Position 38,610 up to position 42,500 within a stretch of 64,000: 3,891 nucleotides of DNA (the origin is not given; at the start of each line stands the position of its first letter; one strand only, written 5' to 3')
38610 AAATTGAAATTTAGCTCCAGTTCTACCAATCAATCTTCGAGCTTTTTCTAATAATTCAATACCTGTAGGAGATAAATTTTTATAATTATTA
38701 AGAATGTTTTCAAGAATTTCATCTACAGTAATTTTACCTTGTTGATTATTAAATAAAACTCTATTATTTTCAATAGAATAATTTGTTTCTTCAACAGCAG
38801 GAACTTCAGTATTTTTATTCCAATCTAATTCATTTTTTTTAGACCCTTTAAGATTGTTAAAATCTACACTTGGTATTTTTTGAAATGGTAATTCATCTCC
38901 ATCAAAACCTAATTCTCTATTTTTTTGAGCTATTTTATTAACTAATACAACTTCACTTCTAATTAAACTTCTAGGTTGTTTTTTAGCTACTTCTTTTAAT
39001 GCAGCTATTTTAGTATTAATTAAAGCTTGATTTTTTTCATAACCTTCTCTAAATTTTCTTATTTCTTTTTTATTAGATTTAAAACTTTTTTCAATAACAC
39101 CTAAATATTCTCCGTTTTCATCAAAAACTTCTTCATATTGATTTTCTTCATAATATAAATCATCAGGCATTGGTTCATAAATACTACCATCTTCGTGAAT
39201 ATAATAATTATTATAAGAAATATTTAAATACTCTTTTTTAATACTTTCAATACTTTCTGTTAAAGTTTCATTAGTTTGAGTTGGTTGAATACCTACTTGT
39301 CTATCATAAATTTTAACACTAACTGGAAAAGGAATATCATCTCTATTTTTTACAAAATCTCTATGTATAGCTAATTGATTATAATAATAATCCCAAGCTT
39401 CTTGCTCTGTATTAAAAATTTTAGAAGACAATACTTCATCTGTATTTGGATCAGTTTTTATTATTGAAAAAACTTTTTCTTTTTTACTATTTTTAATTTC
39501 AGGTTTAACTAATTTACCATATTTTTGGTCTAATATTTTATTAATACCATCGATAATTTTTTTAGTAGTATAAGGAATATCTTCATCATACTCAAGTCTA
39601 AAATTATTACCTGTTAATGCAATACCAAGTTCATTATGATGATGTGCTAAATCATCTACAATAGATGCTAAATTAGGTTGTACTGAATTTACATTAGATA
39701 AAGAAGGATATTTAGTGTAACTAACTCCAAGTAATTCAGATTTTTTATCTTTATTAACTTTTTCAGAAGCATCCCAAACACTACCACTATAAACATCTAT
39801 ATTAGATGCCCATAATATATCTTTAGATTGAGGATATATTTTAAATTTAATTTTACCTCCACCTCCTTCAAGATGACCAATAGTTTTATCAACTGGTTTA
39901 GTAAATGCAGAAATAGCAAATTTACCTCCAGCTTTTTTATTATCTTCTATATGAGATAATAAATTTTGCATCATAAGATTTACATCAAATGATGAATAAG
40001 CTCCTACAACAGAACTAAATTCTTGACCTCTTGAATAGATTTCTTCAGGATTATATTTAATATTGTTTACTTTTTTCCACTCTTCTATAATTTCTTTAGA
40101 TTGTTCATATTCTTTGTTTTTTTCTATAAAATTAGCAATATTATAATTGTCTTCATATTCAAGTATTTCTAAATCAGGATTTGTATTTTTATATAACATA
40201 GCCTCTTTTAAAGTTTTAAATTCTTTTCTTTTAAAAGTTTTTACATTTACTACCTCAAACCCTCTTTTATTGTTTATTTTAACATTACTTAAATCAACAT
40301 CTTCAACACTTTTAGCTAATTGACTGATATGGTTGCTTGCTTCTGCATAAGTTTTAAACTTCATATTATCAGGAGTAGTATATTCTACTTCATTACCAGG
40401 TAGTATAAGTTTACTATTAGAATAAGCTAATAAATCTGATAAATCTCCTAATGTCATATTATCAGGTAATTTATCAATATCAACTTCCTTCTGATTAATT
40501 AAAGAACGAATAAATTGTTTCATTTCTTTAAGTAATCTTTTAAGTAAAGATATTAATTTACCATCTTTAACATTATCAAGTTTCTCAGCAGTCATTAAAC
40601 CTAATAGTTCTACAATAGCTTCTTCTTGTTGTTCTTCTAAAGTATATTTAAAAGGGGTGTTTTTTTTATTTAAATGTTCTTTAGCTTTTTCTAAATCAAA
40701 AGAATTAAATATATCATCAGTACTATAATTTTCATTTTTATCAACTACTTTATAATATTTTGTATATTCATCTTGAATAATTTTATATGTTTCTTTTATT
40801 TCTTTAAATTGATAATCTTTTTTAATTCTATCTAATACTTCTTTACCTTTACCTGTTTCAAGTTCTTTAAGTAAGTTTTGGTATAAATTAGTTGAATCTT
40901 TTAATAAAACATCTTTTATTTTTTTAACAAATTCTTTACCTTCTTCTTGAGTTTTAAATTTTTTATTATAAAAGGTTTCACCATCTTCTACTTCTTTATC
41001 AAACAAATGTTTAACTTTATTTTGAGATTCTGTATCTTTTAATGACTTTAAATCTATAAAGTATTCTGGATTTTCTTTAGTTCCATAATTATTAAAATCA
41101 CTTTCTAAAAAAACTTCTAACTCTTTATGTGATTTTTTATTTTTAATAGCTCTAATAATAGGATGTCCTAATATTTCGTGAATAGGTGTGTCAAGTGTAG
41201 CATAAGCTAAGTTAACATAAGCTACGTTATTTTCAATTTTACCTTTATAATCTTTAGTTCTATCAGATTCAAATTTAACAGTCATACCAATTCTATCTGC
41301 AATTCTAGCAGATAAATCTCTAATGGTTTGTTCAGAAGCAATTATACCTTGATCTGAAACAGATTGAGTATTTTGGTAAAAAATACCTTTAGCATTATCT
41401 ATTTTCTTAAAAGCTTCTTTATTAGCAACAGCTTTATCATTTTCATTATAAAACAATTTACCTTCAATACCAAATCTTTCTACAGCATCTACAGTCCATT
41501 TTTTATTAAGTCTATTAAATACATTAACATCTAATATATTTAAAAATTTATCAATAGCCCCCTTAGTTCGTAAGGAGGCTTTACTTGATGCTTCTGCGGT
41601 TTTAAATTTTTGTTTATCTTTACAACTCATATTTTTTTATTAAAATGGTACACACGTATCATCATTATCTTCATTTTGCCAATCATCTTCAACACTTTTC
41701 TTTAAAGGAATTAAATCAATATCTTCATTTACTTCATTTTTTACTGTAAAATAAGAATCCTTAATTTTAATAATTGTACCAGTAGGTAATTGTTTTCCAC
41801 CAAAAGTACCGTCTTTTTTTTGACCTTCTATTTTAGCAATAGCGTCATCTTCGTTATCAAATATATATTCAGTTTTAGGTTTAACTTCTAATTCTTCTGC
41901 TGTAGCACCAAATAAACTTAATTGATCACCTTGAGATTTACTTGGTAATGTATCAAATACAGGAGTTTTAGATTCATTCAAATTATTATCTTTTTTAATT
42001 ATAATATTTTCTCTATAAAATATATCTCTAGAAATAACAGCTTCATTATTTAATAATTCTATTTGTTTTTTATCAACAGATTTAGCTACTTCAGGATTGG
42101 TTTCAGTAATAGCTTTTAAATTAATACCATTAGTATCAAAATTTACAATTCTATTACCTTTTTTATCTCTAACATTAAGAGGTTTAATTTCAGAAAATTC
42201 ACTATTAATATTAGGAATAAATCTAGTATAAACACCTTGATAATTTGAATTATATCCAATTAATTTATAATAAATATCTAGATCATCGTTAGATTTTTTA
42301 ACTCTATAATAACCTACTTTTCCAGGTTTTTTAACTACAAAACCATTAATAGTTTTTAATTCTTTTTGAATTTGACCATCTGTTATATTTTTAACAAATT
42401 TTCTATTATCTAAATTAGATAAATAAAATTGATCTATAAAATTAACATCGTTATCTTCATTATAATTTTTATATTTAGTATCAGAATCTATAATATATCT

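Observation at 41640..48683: Giant 2347 aa protein with a DYDID catalytic-type motif: candidate virion-packaged RNA polymerase, middle of three tandem giant genes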

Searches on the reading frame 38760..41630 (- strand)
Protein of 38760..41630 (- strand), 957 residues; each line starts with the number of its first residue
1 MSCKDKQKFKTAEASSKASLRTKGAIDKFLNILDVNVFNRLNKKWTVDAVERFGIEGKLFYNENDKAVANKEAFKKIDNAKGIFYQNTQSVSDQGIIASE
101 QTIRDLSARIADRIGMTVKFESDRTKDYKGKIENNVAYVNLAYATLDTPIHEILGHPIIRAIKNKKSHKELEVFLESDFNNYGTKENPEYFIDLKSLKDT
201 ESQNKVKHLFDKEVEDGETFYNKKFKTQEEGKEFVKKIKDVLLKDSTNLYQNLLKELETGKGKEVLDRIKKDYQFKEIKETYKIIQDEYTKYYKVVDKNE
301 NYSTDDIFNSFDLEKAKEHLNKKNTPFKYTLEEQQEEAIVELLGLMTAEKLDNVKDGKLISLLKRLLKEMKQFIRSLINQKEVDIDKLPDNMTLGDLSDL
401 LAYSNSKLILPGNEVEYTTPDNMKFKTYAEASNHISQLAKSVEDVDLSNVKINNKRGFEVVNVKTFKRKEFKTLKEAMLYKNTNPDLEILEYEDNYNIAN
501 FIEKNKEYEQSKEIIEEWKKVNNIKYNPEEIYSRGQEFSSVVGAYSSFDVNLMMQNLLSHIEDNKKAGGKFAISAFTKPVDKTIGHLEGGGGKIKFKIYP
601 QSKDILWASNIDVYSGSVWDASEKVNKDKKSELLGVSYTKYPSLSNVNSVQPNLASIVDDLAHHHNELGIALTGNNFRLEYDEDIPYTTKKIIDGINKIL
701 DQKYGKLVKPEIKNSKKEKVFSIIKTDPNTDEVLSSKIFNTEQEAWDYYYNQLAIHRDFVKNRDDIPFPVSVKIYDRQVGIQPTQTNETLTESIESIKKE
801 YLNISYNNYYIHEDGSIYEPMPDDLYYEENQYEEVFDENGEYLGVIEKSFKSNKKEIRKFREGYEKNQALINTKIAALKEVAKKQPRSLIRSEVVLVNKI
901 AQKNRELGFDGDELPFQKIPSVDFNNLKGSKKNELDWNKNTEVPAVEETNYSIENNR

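Call 34: search_protein_families(library=pfam, proteins=[window:38760-41630:-], max_evalue=0.05)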
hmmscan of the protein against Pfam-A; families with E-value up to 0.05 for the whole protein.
window:38760-41630:- (957 aa): 0 families

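Call 87: predict_structure(alignment_id=A2)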
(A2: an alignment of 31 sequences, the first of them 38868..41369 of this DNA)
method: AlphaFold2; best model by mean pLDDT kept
length: 834 residues; sequences in the alignment: 31
mean_pLDDT: 49.4   pTM: 0.27
mean pLDDT of the five models: 49.4, 49.1, 46.8, 46.5, 44.6
residues with pLDDT >= 90: 0; 70-90: 108; 50-70: 273; < 50: 453
segments of 3 or more residues with pLDDT < 50: 1-11, 26-28, 59-61, 79-97, 126-133, 192-239, 267-270, 290-324, 356-461, 488-505, 520-581, 624-630, 691-744, 762-792, 794-800, 803-805, 811-834
pLDDT, mean of each block of 10 residues (from residue 1): 34 54 53 65 64 57 56 56 45 45 57 60 53 58 70 58 71 79 72 40 37 35 42 48 75 72 52 55 63 40 40 37 50 66 66 50 32 29 38 40 31 36 36 28 32 37 59 62 49 29 50 57 32 29 29 25 28 31 63 68 70 73 49 74 72 78 68 60 64 31 32 31 34 34 50 54 47 42 43 45 51 44 39 33
secondary structure, 60 per line:
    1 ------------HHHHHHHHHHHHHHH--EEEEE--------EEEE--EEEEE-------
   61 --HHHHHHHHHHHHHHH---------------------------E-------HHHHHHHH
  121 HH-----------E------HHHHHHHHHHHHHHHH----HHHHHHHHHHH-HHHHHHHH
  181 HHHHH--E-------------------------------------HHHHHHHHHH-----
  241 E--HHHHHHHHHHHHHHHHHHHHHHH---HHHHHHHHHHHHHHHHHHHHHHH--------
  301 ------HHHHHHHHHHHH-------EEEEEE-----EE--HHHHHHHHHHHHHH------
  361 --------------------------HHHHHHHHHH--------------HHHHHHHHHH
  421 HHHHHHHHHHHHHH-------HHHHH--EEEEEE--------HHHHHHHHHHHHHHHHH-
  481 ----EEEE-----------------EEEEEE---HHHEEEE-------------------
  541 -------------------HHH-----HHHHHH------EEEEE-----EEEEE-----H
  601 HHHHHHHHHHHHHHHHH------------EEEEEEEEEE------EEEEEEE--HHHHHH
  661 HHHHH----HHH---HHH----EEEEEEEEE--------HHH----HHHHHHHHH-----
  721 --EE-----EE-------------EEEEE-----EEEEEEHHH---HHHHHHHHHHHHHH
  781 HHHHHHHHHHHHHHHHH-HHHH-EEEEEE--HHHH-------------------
elements in order (helices of 4 or more, strands of 3 or more residues): H13-27 E30-34 E43-46 E49-53 H63-77 H113-122 H141-156 H161-171 H173-185 H226-235 H244-266 H270-292 H307-318 E326-331 H341-354 H387-396 H411-434 H442-446 E449-454 H463-479 E485-488 E506-511 E518-521 H568-573 E580-584 E590-594 H600-617 E630-639 E646-652 H655-665 E683-691 H707-715 E745-749 E755-760 H767-797 H799-802 E804-809 H812-815

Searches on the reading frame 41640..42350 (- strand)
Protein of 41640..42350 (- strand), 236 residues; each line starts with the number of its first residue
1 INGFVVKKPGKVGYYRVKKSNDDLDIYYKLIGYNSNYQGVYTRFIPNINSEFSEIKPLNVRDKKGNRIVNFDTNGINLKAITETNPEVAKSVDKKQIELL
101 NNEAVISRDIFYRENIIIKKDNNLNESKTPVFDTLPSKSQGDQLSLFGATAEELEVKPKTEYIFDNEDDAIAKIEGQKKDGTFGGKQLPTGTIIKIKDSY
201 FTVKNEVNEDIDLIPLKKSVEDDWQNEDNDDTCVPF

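Call 34: search_protein_families(library=pfam, proteins=[window:41640-42350:-], max_evalue=0.05)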
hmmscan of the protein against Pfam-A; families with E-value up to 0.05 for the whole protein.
window:41640-42350:- (236 aa): 0 families
